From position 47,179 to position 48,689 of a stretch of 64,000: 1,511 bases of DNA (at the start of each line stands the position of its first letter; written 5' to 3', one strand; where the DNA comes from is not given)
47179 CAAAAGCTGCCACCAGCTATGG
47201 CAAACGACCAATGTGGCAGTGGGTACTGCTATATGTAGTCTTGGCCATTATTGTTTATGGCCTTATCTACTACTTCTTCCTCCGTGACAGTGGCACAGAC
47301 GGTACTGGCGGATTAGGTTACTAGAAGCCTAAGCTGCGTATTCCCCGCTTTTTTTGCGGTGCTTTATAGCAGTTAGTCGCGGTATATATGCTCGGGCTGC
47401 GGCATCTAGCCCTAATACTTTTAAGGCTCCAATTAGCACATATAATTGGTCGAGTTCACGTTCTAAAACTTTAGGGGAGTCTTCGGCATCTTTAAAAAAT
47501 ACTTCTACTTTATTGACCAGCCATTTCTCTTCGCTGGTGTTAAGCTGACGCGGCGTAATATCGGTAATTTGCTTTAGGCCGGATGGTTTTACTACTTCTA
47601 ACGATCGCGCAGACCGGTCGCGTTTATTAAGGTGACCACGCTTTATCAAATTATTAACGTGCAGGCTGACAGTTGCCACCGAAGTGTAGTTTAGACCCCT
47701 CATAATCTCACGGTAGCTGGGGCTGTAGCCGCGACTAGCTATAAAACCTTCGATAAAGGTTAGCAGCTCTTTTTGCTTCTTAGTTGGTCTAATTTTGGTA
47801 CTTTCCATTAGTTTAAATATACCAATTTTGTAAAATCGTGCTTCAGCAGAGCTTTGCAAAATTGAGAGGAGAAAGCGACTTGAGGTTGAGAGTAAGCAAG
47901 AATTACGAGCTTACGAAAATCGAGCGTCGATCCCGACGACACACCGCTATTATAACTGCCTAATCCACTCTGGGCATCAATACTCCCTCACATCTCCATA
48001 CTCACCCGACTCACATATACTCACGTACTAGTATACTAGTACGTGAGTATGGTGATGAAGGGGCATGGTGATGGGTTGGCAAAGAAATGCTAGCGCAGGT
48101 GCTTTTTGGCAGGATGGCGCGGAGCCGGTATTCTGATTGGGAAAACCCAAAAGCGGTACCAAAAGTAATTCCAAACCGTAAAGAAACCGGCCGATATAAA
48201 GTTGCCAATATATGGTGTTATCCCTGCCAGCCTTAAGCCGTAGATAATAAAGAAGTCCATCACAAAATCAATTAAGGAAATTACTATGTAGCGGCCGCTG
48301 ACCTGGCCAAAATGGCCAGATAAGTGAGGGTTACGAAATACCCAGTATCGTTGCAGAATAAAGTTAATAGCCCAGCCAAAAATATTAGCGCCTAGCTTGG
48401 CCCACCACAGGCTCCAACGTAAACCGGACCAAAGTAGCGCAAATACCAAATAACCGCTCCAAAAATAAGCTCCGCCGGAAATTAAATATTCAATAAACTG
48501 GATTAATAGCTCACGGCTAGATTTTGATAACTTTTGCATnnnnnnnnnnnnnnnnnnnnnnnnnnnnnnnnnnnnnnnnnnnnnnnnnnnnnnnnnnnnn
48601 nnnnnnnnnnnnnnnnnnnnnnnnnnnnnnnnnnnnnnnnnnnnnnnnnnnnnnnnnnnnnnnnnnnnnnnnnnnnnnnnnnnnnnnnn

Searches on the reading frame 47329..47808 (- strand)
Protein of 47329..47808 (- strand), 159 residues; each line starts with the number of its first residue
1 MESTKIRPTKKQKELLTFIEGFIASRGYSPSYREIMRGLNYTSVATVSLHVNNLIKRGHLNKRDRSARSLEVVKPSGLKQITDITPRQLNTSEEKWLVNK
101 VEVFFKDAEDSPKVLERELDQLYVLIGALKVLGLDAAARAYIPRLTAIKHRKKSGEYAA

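Call 12: search_protein_families(library=pfam, proteins=[window:47329-47808:-], max_evalue=0.01)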
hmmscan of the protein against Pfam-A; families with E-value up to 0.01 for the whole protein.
window:47329-47808:- (159 aa): 1 family
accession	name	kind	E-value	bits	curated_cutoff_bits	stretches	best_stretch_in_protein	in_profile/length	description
PF01726.22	LexA_DNA_bind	-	7e-14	51.8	23.7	1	9-68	5-64/65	LexA DNA binding domain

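Call 46: find_encoding_contigs(protein=window:47329-47808:-, flank=10000, max_places=6)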
Protein window:47329-47808:- (159 aa): no gene with exactly this product is on record in the collection.

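Call 52: search_protein_families(library=ncbifam, proteins=[window:47329-47808:-], max_evalue=0.01)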
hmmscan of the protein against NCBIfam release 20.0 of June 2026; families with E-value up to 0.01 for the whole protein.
window:47329-47808:- (159 aa): 1 family
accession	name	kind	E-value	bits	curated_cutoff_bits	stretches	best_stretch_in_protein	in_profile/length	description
TIGR00498.1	lexA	equivalog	8.8e-14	51.6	110.95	1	9-74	5-70/203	transcriptional repressor LexA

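Call 74: find_homologous_proteins(query=window:47329-47808:-, max_evalue=1e-10)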
Query window:47329-47808:- (159 aa): 7134 proteins with E <= 1e-10 among 7225 candidates; the best 120 are listed.
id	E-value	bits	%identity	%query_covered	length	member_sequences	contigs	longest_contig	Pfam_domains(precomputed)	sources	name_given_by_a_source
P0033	2.3e-96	337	100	100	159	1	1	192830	PF01726.23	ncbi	ncbi:MAG: hypothetical protein WD877_00450 [Candidatus Saccharimonadales bacterium]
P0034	7.9e-68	245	73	99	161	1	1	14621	PF01726.23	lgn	-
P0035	8.2e-68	245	73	99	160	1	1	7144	PF01726.23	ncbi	ncbi:MAG: hypothetical protein WD887_00450 [Candidatus Saccharimonadales bacterium]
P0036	1.6e-67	244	72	99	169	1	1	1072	PF01726.23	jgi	jgi:SOS-response transcriptional repressor LexA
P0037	1.6e-67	244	72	99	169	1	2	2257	PF01726.23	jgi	jgi:SOS-response transcriptional repressor LexA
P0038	2.8e-67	243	74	96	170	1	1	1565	PF01726.23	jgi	-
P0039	3.1e-67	243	74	98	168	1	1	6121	PF01726.23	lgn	-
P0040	5.2e-67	242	73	97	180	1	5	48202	PF01726.23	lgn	-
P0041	7.0e-67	242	75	99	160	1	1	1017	PF01726.23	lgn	-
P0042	7.4e-67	242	72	98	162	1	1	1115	PF01726.23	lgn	-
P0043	7.5e-67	242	73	98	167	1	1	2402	PF01726.23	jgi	-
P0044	1.0e-66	241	74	99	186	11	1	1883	PF01726.23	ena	-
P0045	1.2e-66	241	74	96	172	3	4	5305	PF01726.23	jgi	jgi:SOS-response transcriptional repressor LexA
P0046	1.2e-66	241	72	99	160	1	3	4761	PF01726.23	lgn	-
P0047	1.6e-66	241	73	98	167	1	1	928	PF01726.23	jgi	jgi:SOS-response transcriptional repressor LexA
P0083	6.9e-65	235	72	97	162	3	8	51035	PF01726.23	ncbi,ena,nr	ncbi:hypothetical protein A3F65_00840 [Candidatus Saccharibacteria bacterium RIFCSPHIGHO2_12_FULL_47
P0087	8.0e-65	235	71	99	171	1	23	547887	PF01726.23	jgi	jgi:SOS-response transcriptional repressor LexA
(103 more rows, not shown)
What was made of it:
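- The family is near-universal in Saccharibacteria (call 74).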

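Call 81: find_encoding_contigs(protein=P0087, flank=10000, max_places=4)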
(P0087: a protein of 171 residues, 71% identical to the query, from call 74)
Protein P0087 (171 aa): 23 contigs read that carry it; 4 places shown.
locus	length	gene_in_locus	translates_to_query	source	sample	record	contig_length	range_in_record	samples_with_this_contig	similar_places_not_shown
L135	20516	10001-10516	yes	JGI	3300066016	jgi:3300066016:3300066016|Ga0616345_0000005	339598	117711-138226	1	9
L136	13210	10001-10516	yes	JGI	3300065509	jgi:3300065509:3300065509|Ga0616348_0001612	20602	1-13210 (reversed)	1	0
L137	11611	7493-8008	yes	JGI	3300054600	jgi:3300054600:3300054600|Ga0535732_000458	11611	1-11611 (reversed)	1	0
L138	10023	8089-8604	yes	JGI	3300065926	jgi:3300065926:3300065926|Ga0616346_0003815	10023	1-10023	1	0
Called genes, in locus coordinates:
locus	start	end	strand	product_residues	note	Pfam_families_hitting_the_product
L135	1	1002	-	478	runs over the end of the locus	PF02878:PGM_PMM_I, PF02879:PGM_PMM_II, PF02880:PGM_PMM_III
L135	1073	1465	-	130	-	-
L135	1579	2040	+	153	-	-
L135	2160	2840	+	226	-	-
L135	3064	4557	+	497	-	PF05257:CHAP, PF13517:FG-GAP_3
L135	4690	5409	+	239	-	-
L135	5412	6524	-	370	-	PF13439:Glyco_transf_4, PF20706:GT4-conflict (weak), PF00534:Glycos_transf_1, PF13692:Glyco_trans_1_4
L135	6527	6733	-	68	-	-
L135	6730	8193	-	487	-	PF13727:CoA_binding_3, PF02397:Bac_transf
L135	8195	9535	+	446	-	PF04932:Wzy_C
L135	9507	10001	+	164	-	PF04138:GtrA_DPMS_TM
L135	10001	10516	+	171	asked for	PF01726:LexA_DNA_bind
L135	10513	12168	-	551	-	PF00083:Sugar_tr, PF06609:TRI12, PF07690:MFS_1, PF13347:MFS_2 (faint)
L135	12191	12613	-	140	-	PF22381:Staph_reg_Sar_Rot, PF12802:MarR_2, PF01047:MarR, PF13463:HTH_27 (weak)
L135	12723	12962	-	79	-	-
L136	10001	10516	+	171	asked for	PF01726:LexA_DNA_bind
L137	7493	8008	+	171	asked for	PF01726:LexA_DNA_bind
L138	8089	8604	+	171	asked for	PF01726:LexA_DNA_bind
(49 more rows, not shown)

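Call 82: find_encoding_contigs(protein=P0083, flank=10000, max_places=3)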
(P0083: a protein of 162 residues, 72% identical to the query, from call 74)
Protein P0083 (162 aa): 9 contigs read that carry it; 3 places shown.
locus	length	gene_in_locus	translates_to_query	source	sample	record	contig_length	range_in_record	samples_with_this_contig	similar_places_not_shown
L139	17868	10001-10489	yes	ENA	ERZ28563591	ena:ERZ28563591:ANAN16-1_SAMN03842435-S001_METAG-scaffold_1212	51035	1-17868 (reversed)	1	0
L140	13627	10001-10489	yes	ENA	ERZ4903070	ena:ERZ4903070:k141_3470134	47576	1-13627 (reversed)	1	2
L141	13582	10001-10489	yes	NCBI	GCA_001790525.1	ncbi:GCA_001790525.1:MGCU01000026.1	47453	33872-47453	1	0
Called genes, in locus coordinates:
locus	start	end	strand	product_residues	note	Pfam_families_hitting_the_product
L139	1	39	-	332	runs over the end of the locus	PF01073:3Beta_HSD, PF01370:Epimerase, PF02719:Polysacc_synt_2, PF04321:RmlD_sub_bind, PF07993:NAD_binding_4, PF16363:GDP_Man_Dehyd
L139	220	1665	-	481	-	PF02878:PGM_PMM_I, PF02879:PGM_PMM_II, PF02880:PGM_PMM_III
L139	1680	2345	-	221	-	PF00702:Hydrolase, PF13419:HAD_2, PF13242:Hydrolase_like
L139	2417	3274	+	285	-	PF00483:NTP_transferase, PF12804:NTP_transf_3 (weak)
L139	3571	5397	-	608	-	PF13522:GATase_6, PF13537:GATase_7, PF01380:SIS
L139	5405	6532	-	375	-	PF13439:Glyco_transf_4, PF20706:GT4-conflict, PF00534:Glycos_transf_1, PF13692:Glyco_trans_1_4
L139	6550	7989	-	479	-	PF13727:CoA_binding_3, PF02397:Bac_transf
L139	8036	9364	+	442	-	PF04932:Wzy_C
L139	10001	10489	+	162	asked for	PF01726:LexA_DNA_bind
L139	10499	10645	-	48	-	-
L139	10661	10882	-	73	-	-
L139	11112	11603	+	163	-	PF01569:PAP2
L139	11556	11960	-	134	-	PF08570:DUF1761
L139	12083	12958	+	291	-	PF21686:LigD_Prim-Pol, PF01896:DNA_primase_S (faint)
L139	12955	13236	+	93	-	PF11373:DUF3175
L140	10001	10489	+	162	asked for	PF01726:LexA_DNA_bind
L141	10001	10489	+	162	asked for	PF01726:LexA_DNA_bind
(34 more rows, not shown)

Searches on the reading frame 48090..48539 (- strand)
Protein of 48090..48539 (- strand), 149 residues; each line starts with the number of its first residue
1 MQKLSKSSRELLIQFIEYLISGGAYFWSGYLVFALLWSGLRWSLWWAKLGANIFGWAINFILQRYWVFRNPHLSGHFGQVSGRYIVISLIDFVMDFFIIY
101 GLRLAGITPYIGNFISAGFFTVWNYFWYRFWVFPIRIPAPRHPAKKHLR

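Call 12: search_protein_families(library=pfam, proteins=[window:48090-48539:-], max_evalue=0.01)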
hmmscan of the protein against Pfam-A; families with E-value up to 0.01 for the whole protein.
window:48090-48539:- (149 aa): 1 family
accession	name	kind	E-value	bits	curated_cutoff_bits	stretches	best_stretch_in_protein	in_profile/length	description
PF04138.20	GtrA_DPMS_TM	-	1.5e-15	57.8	26.1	1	18-133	2-117/117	GtrA/DPMS, transmembrane domain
